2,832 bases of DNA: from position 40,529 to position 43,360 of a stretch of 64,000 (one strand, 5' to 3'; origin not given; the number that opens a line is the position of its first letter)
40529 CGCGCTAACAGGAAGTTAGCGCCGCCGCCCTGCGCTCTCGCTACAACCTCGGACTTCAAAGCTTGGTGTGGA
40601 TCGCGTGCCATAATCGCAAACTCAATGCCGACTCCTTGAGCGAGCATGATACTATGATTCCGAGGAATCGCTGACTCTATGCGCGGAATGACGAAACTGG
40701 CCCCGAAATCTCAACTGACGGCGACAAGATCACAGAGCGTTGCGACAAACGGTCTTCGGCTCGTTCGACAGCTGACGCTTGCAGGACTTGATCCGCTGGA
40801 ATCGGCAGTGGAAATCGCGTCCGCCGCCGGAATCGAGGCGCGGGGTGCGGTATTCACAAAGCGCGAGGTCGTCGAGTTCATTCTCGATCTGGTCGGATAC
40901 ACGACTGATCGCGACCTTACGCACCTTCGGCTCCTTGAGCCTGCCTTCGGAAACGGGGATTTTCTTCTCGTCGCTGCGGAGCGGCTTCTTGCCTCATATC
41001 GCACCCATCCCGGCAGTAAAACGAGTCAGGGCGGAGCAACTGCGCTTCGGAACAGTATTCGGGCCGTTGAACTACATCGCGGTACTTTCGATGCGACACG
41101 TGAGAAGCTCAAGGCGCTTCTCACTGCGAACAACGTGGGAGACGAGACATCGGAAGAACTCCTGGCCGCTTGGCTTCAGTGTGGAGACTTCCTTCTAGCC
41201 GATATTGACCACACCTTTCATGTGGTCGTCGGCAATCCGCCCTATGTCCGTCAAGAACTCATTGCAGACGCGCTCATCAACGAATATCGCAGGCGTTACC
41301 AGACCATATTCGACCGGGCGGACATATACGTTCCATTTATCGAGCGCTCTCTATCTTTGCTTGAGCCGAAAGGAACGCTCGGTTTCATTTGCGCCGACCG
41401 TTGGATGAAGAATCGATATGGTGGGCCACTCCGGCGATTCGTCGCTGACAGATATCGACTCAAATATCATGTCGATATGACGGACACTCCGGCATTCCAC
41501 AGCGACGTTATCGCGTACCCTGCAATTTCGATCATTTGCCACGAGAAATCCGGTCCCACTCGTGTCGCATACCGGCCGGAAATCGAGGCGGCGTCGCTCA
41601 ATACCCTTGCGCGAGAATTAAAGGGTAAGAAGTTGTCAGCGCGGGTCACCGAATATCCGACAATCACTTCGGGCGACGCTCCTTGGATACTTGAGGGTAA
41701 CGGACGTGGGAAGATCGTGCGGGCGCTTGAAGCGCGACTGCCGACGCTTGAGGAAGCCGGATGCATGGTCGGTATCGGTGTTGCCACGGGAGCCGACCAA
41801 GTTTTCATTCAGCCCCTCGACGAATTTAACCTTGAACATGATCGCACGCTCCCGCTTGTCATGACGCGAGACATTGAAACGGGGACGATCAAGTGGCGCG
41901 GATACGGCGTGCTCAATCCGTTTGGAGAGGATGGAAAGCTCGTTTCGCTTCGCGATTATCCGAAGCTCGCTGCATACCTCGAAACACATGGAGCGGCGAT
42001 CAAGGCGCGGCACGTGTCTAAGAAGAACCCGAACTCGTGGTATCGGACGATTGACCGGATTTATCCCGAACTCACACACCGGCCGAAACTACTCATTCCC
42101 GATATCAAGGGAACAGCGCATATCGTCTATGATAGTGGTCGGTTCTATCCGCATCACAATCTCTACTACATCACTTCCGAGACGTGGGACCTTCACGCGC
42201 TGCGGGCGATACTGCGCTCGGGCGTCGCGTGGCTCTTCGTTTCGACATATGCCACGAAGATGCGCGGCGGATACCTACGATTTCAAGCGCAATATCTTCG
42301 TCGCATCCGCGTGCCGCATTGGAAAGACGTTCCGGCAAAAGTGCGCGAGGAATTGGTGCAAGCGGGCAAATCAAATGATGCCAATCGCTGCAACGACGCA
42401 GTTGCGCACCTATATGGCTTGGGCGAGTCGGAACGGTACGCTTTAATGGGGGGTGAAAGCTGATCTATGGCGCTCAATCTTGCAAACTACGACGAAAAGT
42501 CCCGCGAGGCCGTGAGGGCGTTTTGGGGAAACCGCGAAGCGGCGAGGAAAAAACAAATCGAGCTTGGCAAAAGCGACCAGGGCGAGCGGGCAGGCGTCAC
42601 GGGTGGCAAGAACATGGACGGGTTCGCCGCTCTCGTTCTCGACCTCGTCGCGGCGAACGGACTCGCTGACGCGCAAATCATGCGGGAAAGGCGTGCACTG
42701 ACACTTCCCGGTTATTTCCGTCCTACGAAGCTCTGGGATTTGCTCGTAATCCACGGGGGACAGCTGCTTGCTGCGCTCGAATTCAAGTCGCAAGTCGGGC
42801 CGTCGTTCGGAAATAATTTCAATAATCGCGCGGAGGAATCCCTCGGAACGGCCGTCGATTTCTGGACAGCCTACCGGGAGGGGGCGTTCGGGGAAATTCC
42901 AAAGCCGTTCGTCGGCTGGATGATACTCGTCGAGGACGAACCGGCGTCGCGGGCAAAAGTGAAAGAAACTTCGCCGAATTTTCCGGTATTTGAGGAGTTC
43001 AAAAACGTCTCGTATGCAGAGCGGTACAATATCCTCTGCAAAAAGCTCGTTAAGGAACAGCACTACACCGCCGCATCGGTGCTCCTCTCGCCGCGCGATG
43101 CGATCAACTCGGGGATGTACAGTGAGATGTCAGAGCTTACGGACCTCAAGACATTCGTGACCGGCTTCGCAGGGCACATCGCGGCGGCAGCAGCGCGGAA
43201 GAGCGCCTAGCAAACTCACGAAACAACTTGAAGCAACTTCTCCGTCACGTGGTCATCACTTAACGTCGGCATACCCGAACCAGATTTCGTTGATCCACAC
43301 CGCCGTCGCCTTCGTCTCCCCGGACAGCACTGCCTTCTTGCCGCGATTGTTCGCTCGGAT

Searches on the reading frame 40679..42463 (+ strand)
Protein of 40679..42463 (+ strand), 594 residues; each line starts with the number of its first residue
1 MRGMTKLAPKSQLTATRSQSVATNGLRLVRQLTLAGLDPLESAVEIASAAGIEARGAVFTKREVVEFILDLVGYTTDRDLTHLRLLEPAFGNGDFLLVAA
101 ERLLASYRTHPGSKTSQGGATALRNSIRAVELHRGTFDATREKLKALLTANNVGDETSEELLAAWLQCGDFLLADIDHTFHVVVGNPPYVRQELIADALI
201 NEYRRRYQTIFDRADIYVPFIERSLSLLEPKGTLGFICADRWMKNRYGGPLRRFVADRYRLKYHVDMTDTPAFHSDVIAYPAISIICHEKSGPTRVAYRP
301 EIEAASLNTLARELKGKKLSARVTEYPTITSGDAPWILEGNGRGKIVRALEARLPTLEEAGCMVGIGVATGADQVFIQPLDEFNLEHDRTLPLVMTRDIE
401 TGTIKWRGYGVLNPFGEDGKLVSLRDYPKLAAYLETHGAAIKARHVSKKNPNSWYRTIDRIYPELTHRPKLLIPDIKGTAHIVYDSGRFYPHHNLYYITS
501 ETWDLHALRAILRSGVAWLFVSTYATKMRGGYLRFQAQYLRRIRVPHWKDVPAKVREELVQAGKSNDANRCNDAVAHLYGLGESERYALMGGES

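Call 3: search_protein_families(library=pfam, proteins=[window:40679-42463:+], max_evalue=0.1)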
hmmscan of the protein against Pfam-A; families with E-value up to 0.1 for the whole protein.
window:40679-42463:+ (594 aa): 4 families
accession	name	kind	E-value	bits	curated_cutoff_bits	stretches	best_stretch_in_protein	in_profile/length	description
PF07669.17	Eco57I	-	2.7e-24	86.6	25.3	1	170-273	64-171/171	Eco57I restriction-modification methylase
PF12950.13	TaqI_C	-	1.1e-07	32.5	26.5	1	444-543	26-116/118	TaqI-like C-terminal specificity domain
PF02384.22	N6_Mtase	-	2.8e-07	30.6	20.4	1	54-243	24-188/311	N-6 DNA Methylase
PF20473.4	MmeI_Mtase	-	0.057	13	27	0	79-103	17-41/259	MmeI, DNA-methyltransferase domain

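Call 4: search_protein_families(library=padloc, proteins=[window:40679-42463:+], max_evalue=0.1)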
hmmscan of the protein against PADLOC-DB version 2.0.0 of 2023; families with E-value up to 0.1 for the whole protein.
window:40679-42463:+ (594 aa): 52 families (the best 25 are shown)
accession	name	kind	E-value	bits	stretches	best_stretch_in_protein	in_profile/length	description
PDLC03313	MTase_II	-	1.3e-236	784.6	1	45-589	12-559/563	Type II methyltransferase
PDLC03335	MTase_II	-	2.2e-32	110.5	1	52-549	76-575/607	Type II methyltransferase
PDLC03604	REase_MTase_IIG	-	3.3e-30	102.9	1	177-547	532-934/1011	Type IIG restriction enzyme-methyltransferase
PDLC03226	MTase_II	-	9.3e-30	101.8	1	53-576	14-565/579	Type II methyltransferase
PDLC03612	REase_MTase_IIG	-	2.1e-20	70.5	1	179-561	806-1201/1247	Type IIG restriction enzyme-methyltransferase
PDLC02529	PglX|PglXI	-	2.6e-20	69.8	3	179-251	357-433/1189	PglX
PDLC03601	REase_MTase_IIG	-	7.8e-16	55.1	1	170-266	666-760/1110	Type IIG restriction enzyme-methyltransferase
PDLC03267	MTase_II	-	2.8e-15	54.3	1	55-393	13-321/539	Type II methyltransferase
PDLC02523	PglX|PglXI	-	8.8e-14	48.2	2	176-287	558-666/1428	PglX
PDLC03248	MTase_II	-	1.5e-13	48.4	1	150-276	54-185/521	Type II methyltransferase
PDLC03293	MTase_II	-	2.2e-13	47.8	2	164-264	81-188/427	Type II methyltransferase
PDLC03596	REase_MTase_IIG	-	3e-13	46.7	1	179-438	711-967/1148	Type IIG restriction enzyme-methyltransferase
PDLC03338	MTase_II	-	3.2e-13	47.3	1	55-258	129-320/604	Type II methyltransferase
PDLC03282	MTase_II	-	1.4e-12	45.6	1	153-274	54-173/386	Type II methyltransferase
PDLC03235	MTase_II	-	6.3e-12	43.1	1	178-295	245-360/648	Type II methyltransferase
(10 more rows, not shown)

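Call 5: search_protein_families(library=ncbifam, proteins=[window:40679-42463:+], max_evalue=0.1)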
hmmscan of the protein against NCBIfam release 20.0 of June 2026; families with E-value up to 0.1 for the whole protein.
window:40679-42463:+ (594 aa): 6 families
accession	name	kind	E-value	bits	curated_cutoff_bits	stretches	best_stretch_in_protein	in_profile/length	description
NF033451.1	BREX_2_MTaseX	equivalog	1.2e-18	66.4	400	3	178-266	357-449/1185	BREX-2 system adenine-specific DNA-methyltransferase PglX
NF033455.1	BREX_6_MTaseX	exception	9.3e-13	46.6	900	2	142-290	516-660/1319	BREX-6 system adenine-specific DNA-methyltransferase PglX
NF033452.1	BREX_1_MTaseX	exception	5.7e-12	44.3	500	1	153-291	485-618/1210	BREX-1 system adenine-specific DNA-methyltransferase PglX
NF047738.1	antiphage_MADS2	equivalog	0.0019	16.6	720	0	53-120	308-370/654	methylation-associated defense system DNA methyltransferase MAD2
TIGR03534.1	RF_mod_PrmC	equivalog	0.018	14.5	199.1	1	165-196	141-173/253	peptide chain release factor N(5)-glutamine methyltransferase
TIGR02987.1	met_A_Alw26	exception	0.067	11.9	353.5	0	55-191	3-124/523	Alw26I/Eco31I/Esp3I family type II restriction adenine-specific DNA-methyltransferase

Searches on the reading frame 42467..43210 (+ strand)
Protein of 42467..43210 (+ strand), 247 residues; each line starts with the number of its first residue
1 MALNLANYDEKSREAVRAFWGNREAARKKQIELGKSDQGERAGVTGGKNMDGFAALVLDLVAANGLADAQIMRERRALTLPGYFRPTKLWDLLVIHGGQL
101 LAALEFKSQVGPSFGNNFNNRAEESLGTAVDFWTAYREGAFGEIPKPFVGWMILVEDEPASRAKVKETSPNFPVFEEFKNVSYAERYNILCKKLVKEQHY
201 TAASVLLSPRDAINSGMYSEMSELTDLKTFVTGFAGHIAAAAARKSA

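Call 3: search_protein_families(library=pfam, proteins=[window:42467-43210:+], max_evalue=0.1)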
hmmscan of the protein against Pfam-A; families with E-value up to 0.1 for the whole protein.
window:42467-43210:+ (247 aa): 1 family
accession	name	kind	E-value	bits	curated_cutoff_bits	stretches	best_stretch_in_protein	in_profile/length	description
PF04555.19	XhoI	-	7.9e-93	310.1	25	1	29-220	1-191/191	Restriction endonuclease XhoI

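Call 4: search_protein_families(library=padloc, proteins=[window:42467-43210:+], max_evalue=0.1)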
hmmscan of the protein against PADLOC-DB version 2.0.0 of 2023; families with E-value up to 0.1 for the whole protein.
window:42467-43210:+ (247 aa): 2 families
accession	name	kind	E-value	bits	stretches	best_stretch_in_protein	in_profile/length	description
PDLC03540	REase_II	-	1.6e-111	369.9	1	1-246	1-246/247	Type II restriction enzyme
PDLC03400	REase_II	-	7.8e-78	259.5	1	1-173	1-172/222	Type II restriction enzyme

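Call 5: search_protein_families(library=ncbifam, proteins=[window:42467-43210:+], max_evalue=0.1)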
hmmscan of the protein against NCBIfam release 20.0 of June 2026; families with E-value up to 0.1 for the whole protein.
window:42467-43210:+ (247 aa): 0 families
